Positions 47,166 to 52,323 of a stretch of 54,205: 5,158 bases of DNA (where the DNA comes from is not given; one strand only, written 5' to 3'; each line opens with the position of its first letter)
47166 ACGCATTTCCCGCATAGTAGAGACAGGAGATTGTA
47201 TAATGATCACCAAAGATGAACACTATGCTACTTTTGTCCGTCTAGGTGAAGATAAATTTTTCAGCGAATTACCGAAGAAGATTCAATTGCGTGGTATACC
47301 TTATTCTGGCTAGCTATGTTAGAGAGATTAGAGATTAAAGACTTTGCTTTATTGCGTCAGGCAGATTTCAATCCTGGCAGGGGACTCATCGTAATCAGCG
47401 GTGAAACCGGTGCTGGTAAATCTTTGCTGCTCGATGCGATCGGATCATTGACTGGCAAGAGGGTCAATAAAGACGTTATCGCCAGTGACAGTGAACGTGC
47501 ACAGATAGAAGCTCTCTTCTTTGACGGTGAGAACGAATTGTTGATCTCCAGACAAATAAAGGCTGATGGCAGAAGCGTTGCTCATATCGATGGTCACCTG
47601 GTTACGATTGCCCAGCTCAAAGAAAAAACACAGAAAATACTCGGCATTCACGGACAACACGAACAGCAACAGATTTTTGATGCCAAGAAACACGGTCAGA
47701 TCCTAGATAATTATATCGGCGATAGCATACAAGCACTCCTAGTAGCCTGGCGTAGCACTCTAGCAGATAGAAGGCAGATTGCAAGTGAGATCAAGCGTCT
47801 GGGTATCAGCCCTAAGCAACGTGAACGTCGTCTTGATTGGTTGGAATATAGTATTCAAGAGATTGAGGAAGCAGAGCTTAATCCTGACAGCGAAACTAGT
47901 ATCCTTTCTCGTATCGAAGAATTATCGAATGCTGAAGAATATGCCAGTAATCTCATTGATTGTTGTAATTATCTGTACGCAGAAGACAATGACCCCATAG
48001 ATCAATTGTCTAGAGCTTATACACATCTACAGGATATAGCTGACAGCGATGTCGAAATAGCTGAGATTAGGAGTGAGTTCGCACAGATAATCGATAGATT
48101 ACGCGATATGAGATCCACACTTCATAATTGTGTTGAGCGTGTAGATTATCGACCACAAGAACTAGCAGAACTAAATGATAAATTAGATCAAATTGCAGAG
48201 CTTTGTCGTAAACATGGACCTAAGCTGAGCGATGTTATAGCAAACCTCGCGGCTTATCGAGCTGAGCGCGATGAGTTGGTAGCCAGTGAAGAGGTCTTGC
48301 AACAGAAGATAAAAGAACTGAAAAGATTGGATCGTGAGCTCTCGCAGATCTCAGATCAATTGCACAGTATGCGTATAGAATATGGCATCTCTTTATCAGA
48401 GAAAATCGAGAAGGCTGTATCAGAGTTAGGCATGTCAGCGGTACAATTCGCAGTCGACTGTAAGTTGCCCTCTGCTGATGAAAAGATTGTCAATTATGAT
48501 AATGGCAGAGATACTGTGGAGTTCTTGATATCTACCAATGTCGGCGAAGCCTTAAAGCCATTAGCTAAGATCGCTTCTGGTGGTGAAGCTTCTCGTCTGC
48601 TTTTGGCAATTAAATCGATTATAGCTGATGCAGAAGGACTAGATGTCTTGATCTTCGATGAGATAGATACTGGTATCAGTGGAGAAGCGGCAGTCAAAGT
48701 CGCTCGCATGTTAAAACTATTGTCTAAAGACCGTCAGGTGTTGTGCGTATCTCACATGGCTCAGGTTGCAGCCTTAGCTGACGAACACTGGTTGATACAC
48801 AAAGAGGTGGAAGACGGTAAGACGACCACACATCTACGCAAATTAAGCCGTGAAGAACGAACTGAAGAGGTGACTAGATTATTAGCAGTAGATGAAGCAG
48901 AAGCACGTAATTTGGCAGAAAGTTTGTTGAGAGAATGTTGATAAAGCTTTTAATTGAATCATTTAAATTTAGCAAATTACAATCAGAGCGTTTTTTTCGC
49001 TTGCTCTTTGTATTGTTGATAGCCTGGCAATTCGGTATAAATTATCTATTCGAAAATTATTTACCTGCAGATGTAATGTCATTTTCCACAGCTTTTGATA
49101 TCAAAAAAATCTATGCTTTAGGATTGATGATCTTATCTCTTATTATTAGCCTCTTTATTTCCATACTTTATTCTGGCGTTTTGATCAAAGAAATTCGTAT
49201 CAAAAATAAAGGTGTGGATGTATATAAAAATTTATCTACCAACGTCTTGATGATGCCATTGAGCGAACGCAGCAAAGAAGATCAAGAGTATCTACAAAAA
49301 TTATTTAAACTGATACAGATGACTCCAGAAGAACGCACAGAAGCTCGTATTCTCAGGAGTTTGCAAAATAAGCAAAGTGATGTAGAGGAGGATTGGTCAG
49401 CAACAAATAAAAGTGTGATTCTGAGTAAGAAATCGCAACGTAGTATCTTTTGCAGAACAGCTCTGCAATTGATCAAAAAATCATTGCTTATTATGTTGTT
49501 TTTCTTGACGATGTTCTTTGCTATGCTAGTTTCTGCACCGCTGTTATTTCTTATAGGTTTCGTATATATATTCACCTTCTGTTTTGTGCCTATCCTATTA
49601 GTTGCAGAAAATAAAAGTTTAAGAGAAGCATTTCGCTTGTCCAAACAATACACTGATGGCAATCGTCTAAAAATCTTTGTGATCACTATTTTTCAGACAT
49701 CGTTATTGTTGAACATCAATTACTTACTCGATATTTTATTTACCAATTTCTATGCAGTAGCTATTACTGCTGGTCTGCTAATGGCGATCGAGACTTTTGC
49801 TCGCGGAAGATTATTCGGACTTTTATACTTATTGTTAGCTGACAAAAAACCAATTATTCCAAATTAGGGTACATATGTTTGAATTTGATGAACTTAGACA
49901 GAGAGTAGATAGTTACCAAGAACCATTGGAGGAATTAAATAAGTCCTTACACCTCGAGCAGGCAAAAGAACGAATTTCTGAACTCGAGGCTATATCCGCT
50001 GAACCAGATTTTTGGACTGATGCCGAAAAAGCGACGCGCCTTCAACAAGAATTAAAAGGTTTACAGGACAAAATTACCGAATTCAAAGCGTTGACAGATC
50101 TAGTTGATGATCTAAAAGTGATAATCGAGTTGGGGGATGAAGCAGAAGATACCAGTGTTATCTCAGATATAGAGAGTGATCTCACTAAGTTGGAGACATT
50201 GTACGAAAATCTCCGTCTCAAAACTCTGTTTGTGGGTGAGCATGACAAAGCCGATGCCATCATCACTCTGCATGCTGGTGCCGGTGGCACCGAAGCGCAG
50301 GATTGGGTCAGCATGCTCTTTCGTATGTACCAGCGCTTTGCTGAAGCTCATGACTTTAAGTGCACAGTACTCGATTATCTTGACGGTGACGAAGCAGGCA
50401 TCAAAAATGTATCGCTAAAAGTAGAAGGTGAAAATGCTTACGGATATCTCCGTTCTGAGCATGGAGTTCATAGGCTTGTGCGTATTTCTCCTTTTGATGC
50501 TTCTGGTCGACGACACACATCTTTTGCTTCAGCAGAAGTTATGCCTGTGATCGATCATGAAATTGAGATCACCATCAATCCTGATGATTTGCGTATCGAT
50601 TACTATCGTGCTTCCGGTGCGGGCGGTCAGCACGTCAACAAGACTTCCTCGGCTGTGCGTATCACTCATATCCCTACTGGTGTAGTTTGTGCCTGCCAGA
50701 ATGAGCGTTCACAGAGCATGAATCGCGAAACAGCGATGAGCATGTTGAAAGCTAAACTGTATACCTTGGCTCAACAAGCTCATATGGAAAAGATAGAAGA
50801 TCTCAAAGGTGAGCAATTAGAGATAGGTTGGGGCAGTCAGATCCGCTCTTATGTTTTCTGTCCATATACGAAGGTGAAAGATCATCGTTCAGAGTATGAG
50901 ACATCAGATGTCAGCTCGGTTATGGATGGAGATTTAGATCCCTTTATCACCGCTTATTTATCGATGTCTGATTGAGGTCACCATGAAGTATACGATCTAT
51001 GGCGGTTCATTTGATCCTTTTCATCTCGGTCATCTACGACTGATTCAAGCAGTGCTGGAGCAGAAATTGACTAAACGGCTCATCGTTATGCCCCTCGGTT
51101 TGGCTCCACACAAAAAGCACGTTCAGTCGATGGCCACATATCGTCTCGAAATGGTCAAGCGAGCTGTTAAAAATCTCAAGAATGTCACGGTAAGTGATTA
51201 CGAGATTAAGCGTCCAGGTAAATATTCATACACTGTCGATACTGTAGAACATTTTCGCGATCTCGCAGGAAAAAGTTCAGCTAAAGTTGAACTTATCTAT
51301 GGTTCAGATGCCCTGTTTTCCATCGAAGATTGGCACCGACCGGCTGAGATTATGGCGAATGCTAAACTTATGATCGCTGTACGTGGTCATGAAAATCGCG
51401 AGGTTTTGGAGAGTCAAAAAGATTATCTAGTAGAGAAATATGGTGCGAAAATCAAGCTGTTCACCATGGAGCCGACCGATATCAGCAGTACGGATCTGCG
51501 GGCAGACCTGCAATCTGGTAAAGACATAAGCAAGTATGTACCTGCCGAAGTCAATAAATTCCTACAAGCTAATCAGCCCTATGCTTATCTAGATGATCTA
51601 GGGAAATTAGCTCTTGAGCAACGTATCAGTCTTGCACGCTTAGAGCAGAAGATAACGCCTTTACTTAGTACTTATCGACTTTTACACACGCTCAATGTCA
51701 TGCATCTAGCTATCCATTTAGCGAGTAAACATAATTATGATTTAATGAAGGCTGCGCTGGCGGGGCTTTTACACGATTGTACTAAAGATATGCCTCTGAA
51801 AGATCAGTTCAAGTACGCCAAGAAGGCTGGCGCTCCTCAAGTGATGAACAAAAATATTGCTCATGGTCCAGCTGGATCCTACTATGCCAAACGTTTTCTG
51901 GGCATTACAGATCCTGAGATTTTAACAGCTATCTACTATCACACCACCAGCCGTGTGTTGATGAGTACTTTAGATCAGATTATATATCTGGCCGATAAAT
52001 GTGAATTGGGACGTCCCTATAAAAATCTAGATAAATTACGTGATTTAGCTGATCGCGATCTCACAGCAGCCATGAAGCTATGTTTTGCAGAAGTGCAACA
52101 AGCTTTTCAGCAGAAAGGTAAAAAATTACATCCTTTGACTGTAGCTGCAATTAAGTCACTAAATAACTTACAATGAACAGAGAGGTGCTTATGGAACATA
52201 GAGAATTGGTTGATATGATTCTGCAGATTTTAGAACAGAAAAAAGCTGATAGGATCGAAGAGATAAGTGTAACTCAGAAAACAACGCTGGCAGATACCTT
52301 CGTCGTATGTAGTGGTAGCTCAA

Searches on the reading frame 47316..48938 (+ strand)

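Call 35: search_protein_families(library=pfam, proteins=[window:47316-48938:+], max_evalue=0.01)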
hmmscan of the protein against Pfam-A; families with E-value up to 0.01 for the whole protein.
window:47316-48938:+ (541 aa): 10 families
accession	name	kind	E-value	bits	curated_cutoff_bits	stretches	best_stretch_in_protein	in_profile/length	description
PF02463.25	SMC_N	-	1e-16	61.5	40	1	1-496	1-213/220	RecF/RecN/SMC N terminal domain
PF13476.12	AAA_23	-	2.6e-11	45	27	1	4-261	1-199/201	AAA domain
PF13304.12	AAA_21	-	1e-05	26.2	27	1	427-480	244-298/304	AAA domain, putative AbiEii toxin, Type IV TA system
PF07321.17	YscO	-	2.9e-05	24.6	28.8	1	207-300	34-127/149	Type III secretion protein YscO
PF10498.14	IFT57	-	3e-05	23.6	40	0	249-306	271-328/360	Intra-flagellar transport protein 57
PF13401.12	AAA_22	-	4.6e-05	24.2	27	0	21-56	4-33/130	AAA domain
PF13175.12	AAA_15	-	0.0001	22.5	32.1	1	1-410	1-292/374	AAA ATPase domain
PF13555.12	AAA_29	-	0.00029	20.9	27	1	14-44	13-44/61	P-loop containing region of AAA domain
PF13604.12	AAA_30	-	0.00091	19.4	27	0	442-531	89-174/191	AAA domain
PF00437.27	T2SSE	-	0.0078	15.3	24.9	0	21-55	141-175/370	Type II/IV secretion system protein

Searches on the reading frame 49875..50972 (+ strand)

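Call 52: search_protein_families(library=pfam, proteins=[window:49875-50972:+], max_evalue=0.001)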
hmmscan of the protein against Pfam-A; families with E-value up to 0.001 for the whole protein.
window:49875-50972:+ (366 aa): 3 families
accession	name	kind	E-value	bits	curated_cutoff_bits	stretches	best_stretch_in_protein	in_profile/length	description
PF03462.23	PCRF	-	1.9e-56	191.4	24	1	31-219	2-193/194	PCRF domain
PF00472.26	RF-1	-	3.7e-43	146.6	35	1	229-338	2-116/116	RF-1 domain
PF16326.10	ABC_tran_CTD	-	0.0006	20.4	32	1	27-69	17-59/69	ABC transporter C-terminal domain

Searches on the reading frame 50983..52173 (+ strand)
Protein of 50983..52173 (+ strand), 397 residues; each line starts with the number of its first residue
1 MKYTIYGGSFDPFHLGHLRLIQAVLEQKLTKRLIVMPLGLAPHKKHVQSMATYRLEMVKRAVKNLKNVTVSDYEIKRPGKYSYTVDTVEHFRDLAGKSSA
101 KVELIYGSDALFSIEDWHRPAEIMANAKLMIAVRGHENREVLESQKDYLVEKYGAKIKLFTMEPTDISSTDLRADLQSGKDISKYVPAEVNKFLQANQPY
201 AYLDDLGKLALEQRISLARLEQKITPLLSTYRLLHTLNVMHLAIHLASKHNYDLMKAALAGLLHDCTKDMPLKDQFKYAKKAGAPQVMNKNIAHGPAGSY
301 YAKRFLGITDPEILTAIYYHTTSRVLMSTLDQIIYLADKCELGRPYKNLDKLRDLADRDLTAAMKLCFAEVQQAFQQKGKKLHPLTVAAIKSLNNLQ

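Call 52: search_protein_families(library=pfam, proteins=[window:50983-52173:+], max_evalue=0.001)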
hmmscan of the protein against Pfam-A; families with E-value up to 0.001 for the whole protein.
window:50983-52173:+ (397 aa): 2 families
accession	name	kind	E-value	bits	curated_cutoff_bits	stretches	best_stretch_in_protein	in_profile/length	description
PF01467.32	CTP_transf_like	-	9.6e-18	65.1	21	1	5-174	1-132/133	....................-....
PF01966.28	HD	-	2.2e-12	47.7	22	1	234-341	3-114/116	HD domain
